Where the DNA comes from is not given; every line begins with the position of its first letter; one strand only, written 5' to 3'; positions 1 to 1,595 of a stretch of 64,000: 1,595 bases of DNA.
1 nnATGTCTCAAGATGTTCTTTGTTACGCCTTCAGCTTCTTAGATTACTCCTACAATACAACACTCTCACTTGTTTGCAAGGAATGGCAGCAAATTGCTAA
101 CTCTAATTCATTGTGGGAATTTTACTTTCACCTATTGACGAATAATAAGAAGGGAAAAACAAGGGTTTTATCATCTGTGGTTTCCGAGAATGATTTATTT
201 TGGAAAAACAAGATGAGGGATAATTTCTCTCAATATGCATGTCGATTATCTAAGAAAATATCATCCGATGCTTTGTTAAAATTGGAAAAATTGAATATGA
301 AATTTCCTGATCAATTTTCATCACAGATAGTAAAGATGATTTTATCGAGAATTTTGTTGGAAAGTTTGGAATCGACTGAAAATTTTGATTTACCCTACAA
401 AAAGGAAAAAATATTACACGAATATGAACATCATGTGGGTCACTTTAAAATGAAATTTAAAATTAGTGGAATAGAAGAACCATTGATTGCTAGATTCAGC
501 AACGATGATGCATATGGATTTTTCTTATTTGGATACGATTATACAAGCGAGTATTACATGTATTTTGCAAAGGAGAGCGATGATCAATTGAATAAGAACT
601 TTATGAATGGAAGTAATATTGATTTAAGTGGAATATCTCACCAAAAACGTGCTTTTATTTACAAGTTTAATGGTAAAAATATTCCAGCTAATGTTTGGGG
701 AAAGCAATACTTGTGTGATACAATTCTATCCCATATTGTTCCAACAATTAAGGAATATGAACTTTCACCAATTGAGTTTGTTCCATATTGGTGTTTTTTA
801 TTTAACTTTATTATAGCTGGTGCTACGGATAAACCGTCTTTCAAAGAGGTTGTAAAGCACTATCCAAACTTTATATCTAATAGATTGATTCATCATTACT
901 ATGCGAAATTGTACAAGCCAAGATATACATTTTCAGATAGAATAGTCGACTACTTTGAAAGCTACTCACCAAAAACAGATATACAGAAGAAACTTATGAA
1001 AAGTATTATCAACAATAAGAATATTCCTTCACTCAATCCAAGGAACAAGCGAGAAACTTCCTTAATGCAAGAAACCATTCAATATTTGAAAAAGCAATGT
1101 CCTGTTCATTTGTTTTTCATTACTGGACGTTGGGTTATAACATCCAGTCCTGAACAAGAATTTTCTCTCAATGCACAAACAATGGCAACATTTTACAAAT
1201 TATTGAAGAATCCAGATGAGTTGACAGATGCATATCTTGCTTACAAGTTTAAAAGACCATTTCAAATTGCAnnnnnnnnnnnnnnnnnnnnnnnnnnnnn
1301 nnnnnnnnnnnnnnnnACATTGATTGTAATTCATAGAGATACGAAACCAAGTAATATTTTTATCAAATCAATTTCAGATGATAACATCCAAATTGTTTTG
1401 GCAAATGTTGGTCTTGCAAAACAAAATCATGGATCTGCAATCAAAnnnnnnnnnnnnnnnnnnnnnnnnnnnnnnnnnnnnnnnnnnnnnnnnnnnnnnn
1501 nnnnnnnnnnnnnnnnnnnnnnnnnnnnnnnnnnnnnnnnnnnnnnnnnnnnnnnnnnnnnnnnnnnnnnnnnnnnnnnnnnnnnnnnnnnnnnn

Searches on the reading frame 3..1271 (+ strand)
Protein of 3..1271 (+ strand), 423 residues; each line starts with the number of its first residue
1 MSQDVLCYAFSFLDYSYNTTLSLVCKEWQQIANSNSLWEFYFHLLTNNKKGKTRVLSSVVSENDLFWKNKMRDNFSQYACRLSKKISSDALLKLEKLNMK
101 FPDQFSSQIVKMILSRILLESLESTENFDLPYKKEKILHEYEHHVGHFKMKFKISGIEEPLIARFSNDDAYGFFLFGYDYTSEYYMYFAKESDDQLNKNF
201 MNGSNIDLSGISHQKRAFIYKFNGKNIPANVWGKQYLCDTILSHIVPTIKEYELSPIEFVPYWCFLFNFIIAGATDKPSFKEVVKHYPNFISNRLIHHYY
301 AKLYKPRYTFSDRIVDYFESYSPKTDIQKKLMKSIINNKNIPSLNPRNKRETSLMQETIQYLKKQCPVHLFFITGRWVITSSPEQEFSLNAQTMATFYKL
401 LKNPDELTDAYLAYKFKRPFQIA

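Call 3: search_protein_families(library=pfam, proteins=[window:3-1271:+], max_evalue=1)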
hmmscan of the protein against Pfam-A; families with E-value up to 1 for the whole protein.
window:3-1271:+ (423 aa): 2 families
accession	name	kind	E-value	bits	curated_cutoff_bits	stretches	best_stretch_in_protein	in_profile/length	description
PF12937.12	F-box-like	-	7.3e-07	29.3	24.3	1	4-39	7-42/47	F-box-like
PF00646.38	F-box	-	1.1e-06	28.7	20.5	1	2-39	5-42/43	F-box domain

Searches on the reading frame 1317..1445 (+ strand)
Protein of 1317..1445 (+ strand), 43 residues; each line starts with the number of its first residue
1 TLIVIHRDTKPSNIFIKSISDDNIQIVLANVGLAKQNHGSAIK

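Call 45: search_protein_families(library=pfam, proteins=[window:1317-1445:+], max_evalue=1)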
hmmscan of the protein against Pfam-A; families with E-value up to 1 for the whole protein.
seq(43 aa): 1 family
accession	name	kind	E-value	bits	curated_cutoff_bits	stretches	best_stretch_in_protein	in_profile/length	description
PF00069.31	Pkinase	-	0.00023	21.1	31.7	1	4-39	119-150/263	Protein kinase domain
